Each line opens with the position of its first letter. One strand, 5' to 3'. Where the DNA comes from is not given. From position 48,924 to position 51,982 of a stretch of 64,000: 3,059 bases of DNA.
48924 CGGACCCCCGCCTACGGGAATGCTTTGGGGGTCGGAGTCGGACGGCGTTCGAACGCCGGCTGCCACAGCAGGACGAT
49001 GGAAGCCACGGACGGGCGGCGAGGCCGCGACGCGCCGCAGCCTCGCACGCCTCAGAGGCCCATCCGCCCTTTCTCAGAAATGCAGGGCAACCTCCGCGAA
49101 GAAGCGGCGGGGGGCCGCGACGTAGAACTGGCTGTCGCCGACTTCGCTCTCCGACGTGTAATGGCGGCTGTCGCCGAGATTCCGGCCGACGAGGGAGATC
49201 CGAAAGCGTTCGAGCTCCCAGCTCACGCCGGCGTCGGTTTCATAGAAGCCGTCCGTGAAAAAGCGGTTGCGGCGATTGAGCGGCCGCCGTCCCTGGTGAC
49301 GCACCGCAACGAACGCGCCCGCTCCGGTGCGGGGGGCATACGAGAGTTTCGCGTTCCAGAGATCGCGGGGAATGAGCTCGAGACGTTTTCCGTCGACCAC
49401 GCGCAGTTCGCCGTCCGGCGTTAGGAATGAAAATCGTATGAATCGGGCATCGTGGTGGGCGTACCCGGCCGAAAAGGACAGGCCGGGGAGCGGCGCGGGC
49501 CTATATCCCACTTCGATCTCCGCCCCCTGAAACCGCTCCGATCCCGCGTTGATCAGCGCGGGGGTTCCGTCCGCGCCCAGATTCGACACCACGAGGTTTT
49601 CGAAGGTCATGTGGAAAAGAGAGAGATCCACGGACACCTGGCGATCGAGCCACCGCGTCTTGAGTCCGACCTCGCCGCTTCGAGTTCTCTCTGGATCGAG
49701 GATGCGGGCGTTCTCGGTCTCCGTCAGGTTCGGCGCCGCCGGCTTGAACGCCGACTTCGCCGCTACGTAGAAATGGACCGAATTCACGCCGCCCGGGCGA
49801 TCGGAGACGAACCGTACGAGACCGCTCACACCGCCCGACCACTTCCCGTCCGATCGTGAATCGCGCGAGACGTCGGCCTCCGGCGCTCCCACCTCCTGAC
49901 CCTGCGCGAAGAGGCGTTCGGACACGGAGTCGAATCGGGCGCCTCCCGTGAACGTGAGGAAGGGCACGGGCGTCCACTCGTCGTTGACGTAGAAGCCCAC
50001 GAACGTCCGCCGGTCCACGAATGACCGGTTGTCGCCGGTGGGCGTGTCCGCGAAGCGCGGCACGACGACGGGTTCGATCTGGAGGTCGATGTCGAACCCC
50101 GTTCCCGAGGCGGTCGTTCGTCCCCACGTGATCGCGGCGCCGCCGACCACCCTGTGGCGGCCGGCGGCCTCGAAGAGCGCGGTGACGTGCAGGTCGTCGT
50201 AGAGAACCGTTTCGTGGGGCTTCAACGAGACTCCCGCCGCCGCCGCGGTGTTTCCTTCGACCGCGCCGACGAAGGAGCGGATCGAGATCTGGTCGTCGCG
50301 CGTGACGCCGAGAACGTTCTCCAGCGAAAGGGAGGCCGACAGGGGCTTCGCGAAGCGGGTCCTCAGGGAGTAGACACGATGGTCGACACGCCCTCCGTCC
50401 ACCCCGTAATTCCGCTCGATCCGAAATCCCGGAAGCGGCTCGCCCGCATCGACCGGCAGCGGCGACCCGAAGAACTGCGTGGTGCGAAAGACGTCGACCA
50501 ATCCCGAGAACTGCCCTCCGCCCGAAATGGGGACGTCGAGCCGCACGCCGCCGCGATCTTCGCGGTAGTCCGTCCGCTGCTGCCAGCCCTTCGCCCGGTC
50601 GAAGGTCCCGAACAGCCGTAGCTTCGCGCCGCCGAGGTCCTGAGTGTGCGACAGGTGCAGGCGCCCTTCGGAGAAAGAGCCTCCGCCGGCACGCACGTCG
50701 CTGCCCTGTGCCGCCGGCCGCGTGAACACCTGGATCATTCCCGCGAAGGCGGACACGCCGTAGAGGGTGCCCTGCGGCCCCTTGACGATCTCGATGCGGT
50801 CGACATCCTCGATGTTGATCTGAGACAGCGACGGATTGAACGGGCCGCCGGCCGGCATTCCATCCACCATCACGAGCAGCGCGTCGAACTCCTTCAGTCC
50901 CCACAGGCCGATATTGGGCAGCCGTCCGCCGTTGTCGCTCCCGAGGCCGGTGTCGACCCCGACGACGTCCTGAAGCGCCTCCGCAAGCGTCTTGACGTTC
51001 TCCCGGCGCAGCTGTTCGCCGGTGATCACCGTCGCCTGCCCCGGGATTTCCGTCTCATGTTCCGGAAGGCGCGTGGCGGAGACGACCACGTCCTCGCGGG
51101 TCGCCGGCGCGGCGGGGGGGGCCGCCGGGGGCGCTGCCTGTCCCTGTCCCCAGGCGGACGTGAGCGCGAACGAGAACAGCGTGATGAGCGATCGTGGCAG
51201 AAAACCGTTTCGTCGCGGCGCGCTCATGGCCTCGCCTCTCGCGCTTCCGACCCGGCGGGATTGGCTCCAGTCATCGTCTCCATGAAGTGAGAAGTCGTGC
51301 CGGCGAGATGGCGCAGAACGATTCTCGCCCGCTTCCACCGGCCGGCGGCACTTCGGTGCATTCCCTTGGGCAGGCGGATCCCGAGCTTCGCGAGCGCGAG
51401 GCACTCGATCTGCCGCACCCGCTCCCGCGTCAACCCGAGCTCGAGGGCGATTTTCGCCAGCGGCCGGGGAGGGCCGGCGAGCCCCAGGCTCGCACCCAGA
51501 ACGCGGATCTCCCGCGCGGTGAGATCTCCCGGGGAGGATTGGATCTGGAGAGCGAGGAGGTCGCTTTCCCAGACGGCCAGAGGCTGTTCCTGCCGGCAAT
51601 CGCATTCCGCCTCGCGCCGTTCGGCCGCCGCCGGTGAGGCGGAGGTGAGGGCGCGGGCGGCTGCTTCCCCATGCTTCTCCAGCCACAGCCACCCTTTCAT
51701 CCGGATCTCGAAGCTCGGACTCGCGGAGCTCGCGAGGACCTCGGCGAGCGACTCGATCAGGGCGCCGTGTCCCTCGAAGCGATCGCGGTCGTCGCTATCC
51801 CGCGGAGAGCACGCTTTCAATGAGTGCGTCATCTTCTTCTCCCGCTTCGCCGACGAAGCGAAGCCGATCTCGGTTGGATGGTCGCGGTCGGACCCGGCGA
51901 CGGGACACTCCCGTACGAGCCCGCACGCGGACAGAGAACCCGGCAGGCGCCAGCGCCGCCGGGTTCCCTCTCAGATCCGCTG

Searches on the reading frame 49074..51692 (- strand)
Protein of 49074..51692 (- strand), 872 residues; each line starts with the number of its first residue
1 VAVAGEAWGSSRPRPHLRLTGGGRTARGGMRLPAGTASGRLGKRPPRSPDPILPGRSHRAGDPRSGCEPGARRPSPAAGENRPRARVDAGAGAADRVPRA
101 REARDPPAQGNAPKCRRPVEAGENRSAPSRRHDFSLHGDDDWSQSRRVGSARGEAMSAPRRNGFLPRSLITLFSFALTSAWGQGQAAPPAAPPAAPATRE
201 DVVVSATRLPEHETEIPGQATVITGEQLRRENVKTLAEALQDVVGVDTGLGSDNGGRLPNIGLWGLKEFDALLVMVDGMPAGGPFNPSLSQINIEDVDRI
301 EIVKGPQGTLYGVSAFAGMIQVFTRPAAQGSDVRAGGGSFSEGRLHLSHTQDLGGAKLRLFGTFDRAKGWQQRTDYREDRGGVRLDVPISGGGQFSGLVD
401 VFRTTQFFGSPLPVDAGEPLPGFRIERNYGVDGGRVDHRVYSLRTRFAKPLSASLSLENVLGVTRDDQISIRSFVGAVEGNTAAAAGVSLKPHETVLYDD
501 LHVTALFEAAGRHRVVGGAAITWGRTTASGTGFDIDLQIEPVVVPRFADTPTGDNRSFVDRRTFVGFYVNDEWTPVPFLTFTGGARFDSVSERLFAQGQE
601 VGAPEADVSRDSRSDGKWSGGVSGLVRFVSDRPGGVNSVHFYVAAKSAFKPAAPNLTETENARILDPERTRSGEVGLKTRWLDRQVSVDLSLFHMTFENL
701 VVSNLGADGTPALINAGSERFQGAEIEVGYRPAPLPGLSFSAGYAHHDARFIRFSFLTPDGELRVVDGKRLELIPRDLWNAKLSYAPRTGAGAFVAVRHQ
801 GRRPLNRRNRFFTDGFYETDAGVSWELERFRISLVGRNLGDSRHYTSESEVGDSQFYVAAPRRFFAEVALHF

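Call 3: search_protein_families(library=pfam, proteins=[window:49074-51692:-])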
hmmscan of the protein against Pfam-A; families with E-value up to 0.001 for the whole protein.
window:49074-51692:- (872 aa): 2 families
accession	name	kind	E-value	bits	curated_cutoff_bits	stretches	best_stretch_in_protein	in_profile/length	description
PF00593.30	TonB_dep_Rec_b-barrel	-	1.3e-30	108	27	1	402-839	24-436/436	TonB dependent receptor-like, beta-barrel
PF07715.20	Plug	-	1.6e-21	77.2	23.9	1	215-318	4-106/107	TonB-dependent Receptor Plug Domain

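Call 4: search_protein_families(library=ncbifam, proteins=[window:49074-51692:-])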
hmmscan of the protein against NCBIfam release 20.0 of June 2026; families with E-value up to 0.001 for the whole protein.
window:49074-51692:- (872 aa): 27 families (the best 25 are shown)
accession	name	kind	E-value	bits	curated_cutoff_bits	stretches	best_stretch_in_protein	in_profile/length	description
TIGR01783.1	TonB-siderophor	subfamily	3.6e-44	151.5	223.5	1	215-872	1-649/649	TonB-dependent siderophore receptor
NF053590.1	TonB_dep_TOL0244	equivalog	7.7e-25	87.5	645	2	202-404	14-226/604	TOL_0244 family TonB-dependent receptor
TIGR01779.1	TonB-B12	equivalog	3e-24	85.5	599.7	1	196-389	27-225/614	TonB-dependent vitamin B12 receptor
TIGR01785.1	TonB-hemin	subfamily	5e-23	81.4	316.85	1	200-326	2-130/677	TonB-dependent heme/hemoglobin receptor family protein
NF007926.1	PRK10641.1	equivalog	4.6e-18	65.1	836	1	169-375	7-205/617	TonB-dependent vitamin B12 receptor BtuB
NF041535.1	TonB_rec_PqqU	equivalog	2.8e-15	55.7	1200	2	210-345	10-152/676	TonB-dependent receptor PqqU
TIGR01786.1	TonB-hemlactrns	subfamily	2e-14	52.9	323.75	1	202-325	3-134/719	TonB-dependent hemoglobin/transferrin/lactoferrin family receptor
TIGR04056.1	OMP_RagA_SusC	subfamily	5e-14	51.6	368.25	1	200-331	79-210/981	SusC/RagA family TonB-linked outer membrane protein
NF010011.0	PRK13484.1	equivalog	2.9e-13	48.9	1197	1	199-330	30-164/682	IreA family TonB-dependent siderophore receptor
NF007465.0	PRK10044.1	equivalog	6.2e-13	47.8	803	1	553-832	432-683/726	ferrichrome porin FhuA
NF010012.0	PRK13486.1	equivalog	9e-13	47.4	924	1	198-329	23-162/696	TonB-dependent receptor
NF010010.0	PRK13483.1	equivalog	4.3e-12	44.8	927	1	196-329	30-167/660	ligand-gated channel protein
NF007478.2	PRK10064.1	equivalog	8.1e-11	40.9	745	1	195-328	25-161/663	catecholate siderophore receptor CirA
NF050067.1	TonBEntbctnRecCfrA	equivalog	1.4e-10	40.1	1200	1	200-327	27-160/698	TonB-dependent ferric enterobactin receptor CfrA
NF007349.0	PRK09840.1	equivalog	1.1e-09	36.9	686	1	220-334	75-184/760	catecholate siderophore receptor Fiu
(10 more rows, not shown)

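Call 90: search_protein_families(library=ncbifam, proteins=[window:49074-51227:-], max_evalue=0.001)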
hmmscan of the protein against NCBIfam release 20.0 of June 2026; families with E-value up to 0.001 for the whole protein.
window:49074-51227:- (717 aa): 27 families (the best 25 are shown)
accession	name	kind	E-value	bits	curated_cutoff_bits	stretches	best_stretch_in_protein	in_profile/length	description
TIGR01783.1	TonB-siderophor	subfamily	1.7e-44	152.5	223.5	1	60-717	1-649/649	TonB-dependent siderophore receptor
NF053590.1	TonB_dep_TOL0244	equivalog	8e-25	87.5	645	2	47-249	14-226/604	TOL_0244 family TonB-dependent receptor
TIGR01779.1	TonB-B12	equivalog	1.6e-24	86.4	599.7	1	41-234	27-225/614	TonB-dependent vitamin B12 receptor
TIGR01785.1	TonB-hemin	subfamily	2.2e-23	82.6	316.85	1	45-171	2-130/677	TonB-dependent heme/hemoglobin receptor family protein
NF007926.1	PRK10641.1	equivalog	2.5e-18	66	836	1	14-220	7-205/617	TonB-dependent vitamin B12 receptor BtuB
NF041535.1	TonB_rec_PqqU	equivalog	1.3e-15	56.7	1200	2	55-190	10-152/676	TonB-dependent receptor PqqU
TIGR01786.1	TonB-hemlactrns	subfamily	9.7e-15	53.9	323.75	1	47-170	3-134/719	TonB-dependent hemoglobin/transferrin/lactoferrin family receptor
TIGR04056.1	OMP_RagA_SusC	subfamily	2.6e-14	52.5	368.25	1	45-176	79-210/981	SusC/RagA family TonB-linked outer membrane protein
NF010011.0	PRK13484.1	equivalog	1.7e-13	49.8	1197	1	44-175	30-164/682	IreA family TonB-dependent siderophore receptor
NF007465.0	PRK10044.1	equivalog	3.1e-13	48.8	803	1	398-677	432-683/726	ferrichrome porin FhuA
NF010012.0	PRK13486.1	equivalog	4.5e-13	48.4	924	1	43-174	23-162/696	TonB-dependent receptor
NF010010.0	PRK13483.1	equivalog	2.1e-12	45.9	927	1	41-174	30-167/660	ligand-gated channel protein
NF007478.2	PRK10064.1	equivalog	5.5e-11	41.4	745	1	40-173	25-161/663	catecholate siderophore receptor CirA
NF050067.1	TonBEntbctnRecCfrA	equivalog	9e-11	40.8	1200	1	45-172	27-160/698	TonB-dependent ferric enterobactin receptor CfrA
NF007349.0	PRK09840.1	equivalog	6e-10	37.8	686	1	65-179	75-184/760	catecholate siderophore receptor Fiu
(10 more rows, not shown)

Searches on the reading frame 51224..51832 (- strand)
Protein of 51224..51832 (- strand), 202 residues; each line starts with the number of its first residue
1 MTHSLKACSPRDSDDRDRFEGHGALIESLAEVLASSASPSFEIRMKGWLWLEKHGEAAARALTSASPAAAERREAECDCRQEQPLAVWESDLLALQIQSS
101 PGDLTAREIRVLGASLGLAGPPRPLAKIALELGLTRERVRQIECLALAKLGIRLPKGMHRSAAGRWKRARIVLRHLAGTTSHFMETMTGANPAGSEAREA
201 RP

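Call 14: search_protein_families(library=pfam, proteins=[window:51224-51832:-])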
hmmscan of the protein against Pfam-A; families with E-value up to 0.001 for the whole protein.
window:51224-51832:- (202 aa): 1 family
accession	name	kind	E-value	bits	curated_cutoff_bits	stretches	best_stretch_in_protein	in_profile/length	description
PF04545.22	Sigma70_r4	-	8.6e-08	32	24.1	1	103-150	4-48/50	Sigma-70, region 4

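Call 90: search_protein_families(library=ncbifam, proteins=[window:51224-51832:-], max_evalue=0.001)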
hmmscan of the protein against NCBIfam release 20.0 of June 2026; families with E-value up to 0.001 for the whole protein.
window:51224-51832:- (202 aa): 17 families
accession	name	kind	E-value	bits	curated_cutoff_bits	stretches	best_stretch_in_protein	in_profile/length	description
TIGR02997.1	Sig70-cyanoRpoD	subfamily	8.8e-07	28.5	384.5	1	80-150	226-297/298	RNA polymerase sigma factor, RpoD/SigA family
NF005785.0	PRK07598.1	equivalog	9.5e-07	28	554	1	95-156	342-402/415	RNA polymerase sigma factor SigC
TIGR02394.1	rpoS_proteo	equivalog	2.1e-06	27.5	378.7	1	78-154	197-274/285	RNA polymerase sigma factor RpoS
NF004207.0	PRK05657.1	equivalog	3.3e-06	26.7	394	1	78-152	240-315/329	RNA polymerase sigma factor RpoS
NF006666.0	PRK09210.1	equivalog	8.7e-06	25.3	572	1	84-150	289-356/370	RNA polymerase sigma factor RpoD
NF004560.0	PRK05901.1-1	equivalog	1.2e-05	24.6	711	1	92-150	443-502/516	RNA polymerase sigma factor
NF041931.2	MzaA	equivalog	1.2e-05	24.3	800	1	81-150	632-701/726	MZA anti-phage system associated sigma-70 family RNA polymerase sigma factor MzaA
TIGR02393.1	RpoD_Cterm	equivalog_domain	1.8e-05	24.5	354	1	82-150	155-224/238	RNA polymerase sigma factor RpoD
NF004208.0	PRK05658.1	equivalog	1.9e-05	23.9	555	1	87-150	552-616/631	RNA polymerase sigma factor RpoD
NF005920.0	PRK07921.1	subfamily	3.8e-05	22.8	464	1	90-150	253-314/328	RNA polymerase sigma factor SigB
NF005693.0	PRK07500.1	equivalog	4.9e-05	22.6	315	1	100-156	224-279/289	RNA polymerase factor sigma-32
NF005642.0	PRK07405.1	subfamily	6.9e-05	22.2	524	1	94-151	248-306/318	RNA polymerase sigma factor SigD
NF004561.0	PRK05901.1-3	equivalog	8.3e-05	21.9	582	1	92-150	464-523/537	RNA polymerase sigma factor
TIGR02392.1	rpoH_proteo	equivalog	0.00033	20.4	323.1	1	92-150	207-264/270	RNA polymerase sigma factor RpoH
NF004562.0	PRK05901.1-4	equivalog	0.00038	19.1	779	1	103-150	492-540/571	RNA polymerase sigma factor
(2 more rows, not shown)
